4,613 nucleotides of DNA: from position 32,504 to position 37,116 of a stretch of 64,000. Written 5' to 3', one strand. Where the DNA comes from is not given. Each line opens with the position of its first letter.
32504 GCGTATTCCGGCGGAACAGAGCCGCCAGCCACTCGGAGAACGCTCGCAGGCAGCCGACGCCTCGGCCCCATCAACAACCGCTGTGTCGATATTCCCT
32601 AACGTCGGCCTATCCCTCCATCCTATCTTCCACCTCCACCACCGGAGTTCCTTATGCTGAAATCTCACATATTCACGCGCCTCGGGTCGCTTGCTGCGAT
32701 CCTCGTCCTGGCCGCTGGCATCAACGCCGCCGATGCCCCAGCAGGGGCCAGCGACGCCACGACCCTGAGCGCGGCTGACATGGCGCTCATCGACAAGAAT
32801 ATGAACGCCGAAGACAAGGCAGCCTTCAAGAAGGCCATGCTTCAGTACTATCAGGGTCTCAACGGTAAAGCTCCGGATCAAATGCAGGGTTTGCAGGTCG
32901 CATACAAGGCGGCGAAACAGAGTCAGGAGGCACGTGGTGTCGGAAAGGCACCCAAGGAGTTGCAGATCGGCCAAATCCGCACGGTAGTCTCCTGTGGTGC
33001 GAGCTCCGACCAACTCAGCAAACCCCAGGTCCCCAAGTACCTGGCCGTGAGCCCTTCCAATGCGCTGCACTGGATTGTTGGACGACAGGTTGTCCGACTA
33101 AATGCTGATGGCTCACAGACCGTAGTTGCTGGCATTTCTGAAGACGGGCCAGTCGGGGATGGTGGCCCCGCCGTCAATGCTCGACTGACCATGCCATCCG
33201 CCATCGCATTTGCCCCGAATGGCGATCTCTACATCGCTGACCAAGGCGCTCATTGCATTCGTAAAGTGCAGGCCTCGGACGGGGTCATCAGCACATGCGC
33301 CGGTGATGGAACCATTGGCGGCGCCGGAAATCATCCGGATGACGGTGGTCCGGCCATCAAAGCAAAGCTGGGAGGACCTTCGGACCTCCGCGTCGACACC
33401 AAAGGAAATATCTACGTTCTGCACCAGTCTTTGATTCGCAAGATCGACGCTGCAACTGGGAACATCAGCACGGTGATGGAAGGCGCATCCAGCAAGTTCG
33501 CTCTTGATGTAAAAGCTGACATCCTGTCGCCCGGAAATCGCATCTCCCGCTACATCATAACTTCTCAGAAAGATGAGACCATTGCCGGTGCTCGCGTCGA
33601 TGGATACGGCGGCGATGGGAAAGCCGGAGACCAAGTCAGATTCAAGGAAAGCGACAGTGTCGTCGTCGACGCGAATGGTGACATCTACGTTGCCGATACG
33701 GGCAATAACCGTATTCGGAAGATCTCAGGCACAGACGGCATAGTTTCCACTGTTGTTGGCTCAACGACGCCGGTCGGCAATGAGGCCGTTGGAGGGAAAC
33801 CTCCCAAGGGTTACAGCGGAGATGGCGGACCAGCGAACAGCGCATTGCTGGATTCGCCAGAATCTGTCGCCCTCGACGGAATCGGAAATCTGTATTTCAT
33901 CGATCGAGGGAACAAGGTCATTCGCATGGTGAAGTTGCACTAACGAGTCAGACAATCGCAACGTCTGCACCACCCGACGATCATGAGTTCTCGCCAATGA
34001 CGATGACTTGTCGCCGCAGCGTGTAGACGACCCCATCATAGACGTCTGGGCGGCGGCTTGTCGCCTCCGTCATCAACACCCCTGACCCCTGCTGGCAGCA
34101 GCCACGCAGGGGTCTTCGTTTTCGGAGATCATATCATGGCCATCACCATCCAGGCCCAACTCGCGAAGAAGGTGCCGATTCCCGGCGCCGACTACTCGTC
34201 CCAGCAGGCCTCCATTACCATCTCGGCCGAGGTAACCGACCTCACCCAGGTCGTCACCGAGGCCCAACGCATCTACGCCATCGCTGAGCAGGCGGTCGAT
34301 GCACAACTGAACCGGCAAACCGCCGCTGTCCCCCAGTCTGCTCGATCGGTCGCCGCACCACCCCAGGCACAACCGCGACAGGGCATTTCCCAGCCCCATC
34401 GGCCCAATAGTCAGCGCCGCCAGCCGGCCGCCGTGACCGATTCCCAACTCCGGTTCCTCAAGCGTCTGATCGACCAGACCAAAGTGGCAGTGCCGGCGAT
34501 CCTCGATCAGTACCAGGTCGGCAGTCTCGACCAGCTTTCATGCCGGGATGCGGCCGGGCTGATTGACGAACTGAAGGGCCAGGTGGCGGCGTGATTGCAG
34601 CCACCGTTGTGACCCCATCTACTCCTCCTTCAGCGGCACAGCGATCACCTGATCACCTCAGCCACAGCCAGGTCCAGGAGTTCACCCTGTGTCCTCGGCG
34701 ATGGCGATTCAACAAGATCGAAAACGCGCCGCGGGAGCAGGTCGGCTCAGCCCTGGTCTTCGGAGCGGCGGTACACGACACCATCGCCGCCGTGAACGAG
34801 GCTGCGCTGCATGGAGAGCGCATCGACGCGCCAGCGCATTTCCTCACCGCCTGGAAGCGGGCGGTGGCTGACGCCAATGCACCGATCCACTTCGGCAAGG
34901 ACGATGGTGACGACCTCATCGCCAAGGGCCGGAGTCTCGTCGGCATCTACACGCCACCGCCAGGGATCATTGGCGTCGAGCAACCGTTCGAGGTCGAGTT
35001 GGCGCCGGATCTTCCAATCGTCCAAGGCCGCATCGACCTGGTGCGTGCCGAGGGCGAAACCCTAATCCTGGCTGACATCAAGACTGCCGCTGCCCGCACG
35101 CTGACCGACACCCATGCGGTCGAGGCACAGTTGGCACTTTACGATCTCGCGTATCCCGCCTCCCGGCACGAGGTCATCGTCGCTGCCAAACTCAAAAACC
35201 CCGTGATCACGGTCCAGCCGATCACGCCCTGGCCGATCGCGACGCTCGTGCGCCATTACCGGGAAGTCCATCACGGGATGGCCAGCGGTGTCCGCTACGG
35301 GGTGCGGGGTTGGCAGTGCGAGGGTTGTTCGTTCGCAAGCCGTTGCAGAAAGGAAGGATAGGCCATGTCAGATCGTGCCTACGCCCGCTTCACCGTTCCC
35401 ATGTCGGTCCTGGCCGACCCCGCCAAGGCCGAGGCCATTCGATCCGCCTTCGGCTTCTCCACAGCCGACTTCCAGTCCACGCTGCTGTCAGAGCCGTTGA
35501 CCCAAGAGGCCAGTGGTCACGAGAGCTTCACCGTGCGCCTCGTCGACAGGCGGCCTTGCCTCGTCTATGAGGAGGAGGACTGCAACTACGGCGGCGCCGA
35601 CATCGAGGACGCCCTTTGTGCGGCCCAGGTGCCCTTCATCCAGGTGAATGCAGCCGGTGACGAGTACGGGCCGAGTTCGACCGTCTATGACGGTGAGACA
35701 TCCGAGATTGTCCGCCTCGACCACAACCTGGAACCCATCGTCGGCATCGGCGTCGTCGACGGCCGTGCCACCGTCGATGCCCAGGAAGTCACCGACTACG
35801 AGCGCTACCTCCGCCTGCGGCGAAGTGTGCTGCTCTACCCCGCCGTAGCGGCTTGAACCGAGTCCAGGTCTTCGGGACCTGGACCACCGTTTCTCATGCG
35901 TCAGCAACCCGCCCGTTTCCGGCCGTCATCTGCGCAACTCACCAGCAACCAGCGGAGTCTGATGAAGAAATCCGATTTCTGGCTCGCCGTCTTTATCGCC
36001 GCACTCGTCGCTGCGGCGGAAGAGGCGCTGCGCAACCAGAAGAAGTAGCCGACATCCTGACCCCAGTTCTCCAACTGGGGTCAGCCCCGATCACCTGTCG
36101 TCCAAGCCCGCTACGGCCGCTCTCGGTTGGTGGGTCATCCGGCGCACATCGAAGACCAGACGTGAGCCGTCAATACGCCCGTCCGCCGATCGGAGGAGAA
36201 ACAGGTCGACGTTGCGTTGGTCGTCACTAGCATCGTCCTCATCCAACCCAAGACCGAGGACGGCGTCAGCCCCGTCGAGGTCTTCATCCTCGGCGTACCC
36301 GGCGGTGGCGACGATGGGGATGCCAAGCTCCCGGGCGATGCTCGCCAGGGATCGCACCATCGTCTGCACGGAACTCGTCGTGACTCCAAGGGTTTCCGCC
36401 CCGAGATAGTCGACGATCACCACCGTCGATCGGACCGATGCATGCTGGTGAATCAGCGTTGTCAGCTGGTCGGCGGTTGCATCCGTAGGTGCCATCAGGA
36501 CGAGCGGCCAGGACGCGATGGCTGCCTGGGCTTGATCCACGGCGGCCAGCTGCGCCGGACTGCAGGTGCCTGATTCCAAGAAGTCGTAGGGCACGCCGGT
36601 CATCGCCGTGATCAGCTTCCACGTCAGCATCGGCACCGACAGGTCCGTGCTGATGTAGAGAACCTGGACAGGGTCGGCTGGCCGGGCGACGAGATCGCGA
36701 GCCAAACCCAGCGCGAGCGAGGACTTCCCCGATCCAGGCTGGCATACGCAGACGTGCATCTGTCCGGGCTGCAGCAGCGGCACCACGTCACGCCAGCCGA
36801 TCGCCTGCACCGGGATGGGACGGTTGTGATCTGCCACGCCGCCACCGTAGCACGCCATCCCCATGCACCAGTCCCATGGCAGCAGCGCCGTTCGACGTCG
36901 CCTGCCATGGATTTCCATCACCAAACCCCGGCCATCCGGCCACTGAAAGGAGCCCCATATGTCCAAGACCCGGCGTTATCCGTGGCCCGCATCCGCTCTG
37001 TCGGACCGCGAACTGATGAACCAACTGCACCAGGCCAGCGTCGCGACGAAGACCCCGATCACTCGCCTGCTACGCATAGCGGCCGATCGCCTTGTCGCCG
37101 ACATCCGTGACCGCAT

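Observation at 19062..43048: ~24-kb integrated element beside tRNA-Gly with a near-complete private replisome and no recognisable virion or conjugation genes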

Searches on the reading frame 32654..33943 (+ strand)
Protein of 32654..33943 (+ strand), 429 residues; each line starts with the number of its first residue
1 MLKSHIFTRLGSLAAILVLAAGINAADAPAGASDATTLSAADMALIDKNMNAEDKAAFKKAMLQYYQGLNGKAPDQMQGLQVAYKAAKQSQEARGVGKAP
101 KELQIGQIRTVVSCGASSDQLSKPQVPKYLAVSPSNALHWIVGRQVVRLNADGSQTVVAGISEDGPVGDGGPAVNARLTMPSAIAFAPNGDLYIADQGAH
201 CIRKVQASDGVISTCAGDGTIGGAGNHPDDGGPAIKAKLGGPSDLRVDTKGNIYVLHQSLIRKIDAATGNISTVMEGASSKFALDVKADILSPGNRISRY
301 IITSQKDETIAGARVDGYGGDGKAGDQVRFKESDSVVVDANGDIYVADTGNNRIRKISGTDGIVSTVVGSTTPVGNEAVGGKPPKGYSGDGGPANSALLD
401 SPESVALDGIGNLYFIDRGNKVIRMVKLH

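Call 11: search_protein_families(library=pfam, max_evalue=0.01, proteins=[window:32654-33943:+])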
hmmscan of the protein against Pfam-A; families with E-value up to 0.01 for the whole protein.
window:32654-33943:+ (429 aa): 5 families
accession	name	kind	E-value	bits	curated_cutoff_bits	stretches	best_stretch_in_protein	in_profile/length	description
PF25021.1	TEN_NHL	-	1.1e-24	87.6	27.1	3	217-278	119-179/357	Teneurin NHL domain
PF01436.27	NHL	-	5.2e-16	58.2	20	2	336-356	7-27/28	NHL repeat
PF20067.5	SSL_N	-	0.00037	20.7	18.9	0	402-415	23-36/46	Strictosidine synthase-like, N-terminal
PF06739.17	SBBP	-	0.0035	17.7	20.5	0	246-255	19-28/38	Beta-propeller repeat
PF08450.18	SGL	-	0.0085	16.2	26.3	0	293-364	154-217/246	SMP-30/Gluconolactonase/LRE-like region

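Call 49: search_protein_families(library=phrogs, max_evalue=0.01, proteins=[window:32654-33943:+])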
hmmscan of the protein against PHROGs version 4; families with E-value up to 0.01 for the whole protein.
window:32654-33943:+ (429 aa): 0 families

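Call 69: search_protein_families(library=padloc, max_evalue=0.001, proteins=[window:32654-33943:+])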
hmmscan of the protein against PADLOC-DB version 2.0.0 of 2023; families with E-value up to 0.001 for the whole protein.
window:32654-33943:+ (429 aa): 0 families

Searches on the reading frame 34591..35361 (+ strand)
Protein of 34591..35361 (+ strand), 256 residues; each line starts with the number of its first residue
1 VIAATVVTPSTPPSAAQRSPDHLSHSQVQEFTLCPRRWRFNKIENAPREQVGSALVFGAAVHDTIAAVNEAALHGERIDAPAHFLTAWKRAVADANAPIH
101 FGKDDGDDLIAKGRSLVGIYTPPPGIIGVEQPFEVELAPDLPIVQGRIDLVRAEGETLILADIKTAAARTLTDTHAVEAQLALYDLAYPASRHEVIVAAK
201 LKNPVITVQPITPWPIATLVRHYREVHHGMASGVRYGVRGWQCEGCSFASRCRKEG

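Call 11: search_protein_families(library=pfam, max_evalue=0.01, proteins=[window:34591-35361:+])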
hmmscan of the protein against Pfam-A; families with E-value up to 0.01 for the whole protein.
window:34591-35361:+ (256 aa): 2 families
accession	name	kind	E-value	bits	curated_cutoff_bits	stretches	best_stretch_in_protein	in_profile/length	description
PF12705.13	PDDEXK_1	-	9.9e-21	75.2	22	1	22-253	1-247/247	PD-(D/E)XK nuclease superfamily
PF01930.23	Cas_Cas4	-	0.0044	17.6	22.7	0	143-185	51-89/160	Domain of unknown function DUF83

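Call 69: search_protein_families(library=padloc, max_evalue=0.001, proteins=[window:34591-35361:+])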
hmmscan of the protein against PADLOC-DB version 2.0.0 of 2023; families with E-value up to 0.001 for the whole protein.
window:34591-35361:+ (256 aa): 6 families
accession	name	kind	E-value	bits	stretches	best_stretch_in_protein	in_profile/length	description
PDLC00943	Cas4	-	4.9e-08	31.1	1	129-252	53-178/180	CRISPR-associated protein Cas4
PDLC01250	Cas4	-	1.5e-07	29.8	0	144-252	62-167/168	"CAS-I,CAS-II,CAS-III,CAS-IV,CAS-V,CAS-VI; acquisition_associated"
PDLC01447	Cas4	-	9e-07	27.5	1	23-254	5-159/161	"CAS-I,CAS-II,CAS-III,CAS-IV,CAS-V,CAS-VI; acquisition_associated"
PDLC01773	Cas4c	-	0.00021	18.8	0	19-65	16-60/229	-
PDLC01611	Cas4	-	0.00037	18.8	0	26-68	3-43/158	"CAS-I,CAS-II,CAS-III,CAS-IV,CAS-V,CAS-VI; acquisition_associated"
PDLC00944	Cas4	-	0.00088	17.5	0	130-186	53-107/177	Cas4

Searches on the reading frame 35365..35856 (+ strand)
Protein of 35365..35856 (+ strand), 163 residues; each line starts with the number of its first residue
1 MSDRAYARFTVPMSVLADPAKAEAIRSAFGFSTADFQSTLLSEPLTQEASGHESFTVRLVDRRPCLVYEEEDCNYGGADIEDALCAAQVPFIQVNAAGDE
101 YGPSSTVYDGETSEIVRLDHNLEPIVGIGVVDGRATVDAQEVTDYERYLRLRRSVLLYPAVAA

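Call 11: search_protein_families(library=pfam, max_evalue=0.01, proteins=[window:35365-35856:+])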
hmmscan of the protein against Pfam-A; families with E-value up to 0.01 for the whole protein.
window:35365-35856:+ (163 aa): 0 families

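Call 48: search_protein_families(library=phrogs, max_evalue=0.01, proteins=[window:35365-35856:+])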
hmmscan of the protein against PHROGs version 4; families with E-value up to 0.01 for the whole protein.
window:35365-35856:+ (163 aa): 0 families

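Call 102: search_solved_structures(query=window:35365-35856:+, max_evalue=1)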
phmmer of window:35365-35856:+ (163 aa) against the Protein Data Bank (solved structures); distinct sequences matched with E-value up to 1: 0.

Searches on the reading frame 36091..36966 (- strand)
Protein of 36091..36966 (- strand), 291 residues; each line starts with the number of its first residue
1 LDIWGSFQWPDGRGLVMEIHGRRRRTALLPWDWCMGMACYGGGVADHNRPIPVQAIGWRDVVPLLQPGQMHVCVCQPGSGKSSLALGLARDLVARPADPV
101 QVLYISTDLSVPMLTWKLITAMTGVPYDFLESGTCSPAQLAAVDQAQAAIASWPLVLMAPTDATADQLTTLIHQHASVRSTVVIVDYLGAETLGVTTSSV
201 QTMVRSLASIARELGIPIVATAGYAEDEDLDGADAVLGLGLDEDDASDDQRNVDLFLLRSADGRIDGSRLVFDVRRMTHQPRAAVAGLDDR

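Call 11: search_protein_families(library=pfam, max_evalue=0.01, proteins=[window:36091-36966:-])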
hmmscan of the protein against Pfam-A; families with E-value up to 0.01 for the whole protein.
window:36091-36966:- (291 aa): 2 families
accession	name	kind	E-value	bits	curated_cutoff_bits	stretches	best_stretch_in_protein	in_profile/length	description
PF03796.21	DnaB_C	-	3.6e-16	59.8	27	1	65-222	16-176/255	DnaB-like helicase C terminal domain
PF13481.12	AAA_25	-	7.1e-06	26.2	27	1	63-220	28-186/195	AAA domain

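Call 14: search_protein_families(library=ncbifam, max_evalue=0.01, proteins=[window:36091-36966:-])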
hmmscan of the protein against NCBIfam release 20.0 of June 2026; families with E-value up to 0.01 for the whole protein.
window:36091-36966:- (291 aa): 11 families
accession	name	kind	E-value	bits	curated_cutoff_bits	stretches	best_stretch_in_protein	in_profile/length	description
TIGR00665.1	DnaB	equivalog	4.8e-14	52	385.25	1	65-221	192-352/435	replicative DNA helicase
TIGR03600.1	phage_DnaB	exception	2.1e-13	50.1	498.65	1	65-222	191-351/421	phage replicative helicase, DnaB family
NF005852.0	PRK07773.1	equivalog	5.8e-12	44.7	780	1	63-221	212-373/886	replicative DNA helicase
NF006306.0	PRK08506.1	equivalog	2.4e-08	33.1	596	1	67-221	191-348/472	replicative DNA helicase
NF040583.1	dnaB_SPI-7_type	exception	7.9e-08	31.8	655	1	65-221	191-353/434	SPI-7-type island replicative DNA helicase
NF006606.0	PRK09165.1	equivalog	1.1e-06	27.6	540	1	68-221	217-389/497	replicative DNA helicase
NF004384.0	PRK05748.1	equivalog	1.3e-05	23.9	525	1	65-221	200-361/452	replicative DNA helicase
NF006443.0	PRK08760.1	equivalog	0.00012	20.5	741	1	64-222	225-386/476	replicative DNA helicase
NF004629.0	PRK05973.1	equivalog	0.00013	21.1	156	0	157-219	127-187/237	DNA helicase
NF004967.0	PRK06321.1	equivalog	0.0048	15.8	751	1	59-223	217-387/472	replicative DNA helicase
NF004109.0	PRK05595.1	equivalog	0.005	15.6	737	1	65-224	198-360/444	replicative DNA helicase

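Call 49: search_protein_families(library=phrogs, max_evalue=0.01, proteins=[window:36091-36966:-])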
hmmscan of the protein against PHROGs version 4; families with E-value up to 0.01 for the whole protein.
window:36091-36966:- (291 aa): 3 families
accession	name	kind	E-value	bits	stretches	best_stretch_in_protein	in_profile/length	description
phrog_19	-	DNA, RNA and nucleotide metabolism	9.9e-13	48.8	1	65-222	350-503/621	DnaB-like replicative helicase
phrog_243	-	DNA, RNA and nucleotide metabolism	1.9e-08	34.6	1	65-223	32-190/273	DnaB-like replicative helicase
phrog_239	-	DNA, RNA and nucleotide metabolism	0.00053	20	1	65-219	355-512/801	DNA primase/helicase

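Call 69: search_protein_families(library=padloc, max_evalue=0.001, proteins=[window:36091-36966:-])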
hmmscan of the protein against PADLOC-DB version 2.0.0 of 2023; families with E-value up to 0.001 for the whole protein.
window:36091-36966:- (291 aa): 0 families

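Call 104: search_solved_structures(query=window:36091-36966:-, max_evalue=0.01)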
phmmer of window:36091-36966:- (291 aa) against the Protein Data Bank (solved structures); distinct sequences matched with E-value up to 0.01: 7.
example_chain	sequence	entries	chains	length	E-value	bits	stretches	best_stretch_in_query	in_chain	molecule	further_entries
4nmn_A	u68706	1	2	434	3e-07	33.6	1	66-227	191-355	Replicative DNA helicase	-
2q6t_A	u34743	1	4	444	1.6e-05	27.9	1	61-223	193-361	DnaB replication fork helicase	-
2vye_A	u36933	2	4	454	0.00026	23.9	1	66-226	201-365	REPLICATIVE DNA HELICASE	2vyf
2r6a_A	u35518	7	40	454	0.00032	23.6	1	66-225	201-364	Replicative helicase | Replicative DNA helicase DnaB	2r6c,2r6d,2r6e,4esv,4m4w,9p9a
9dls_A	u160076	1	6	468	0.0052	19.7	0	65-224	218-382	Replicative DNA helicase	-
6t66_A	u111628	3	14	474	0.0054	19.6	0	65-224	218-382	Replicative DNA helicase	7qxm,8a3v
6kza_A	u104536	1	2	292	0.0068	19.3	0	65-224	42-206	Replicative DNA helicase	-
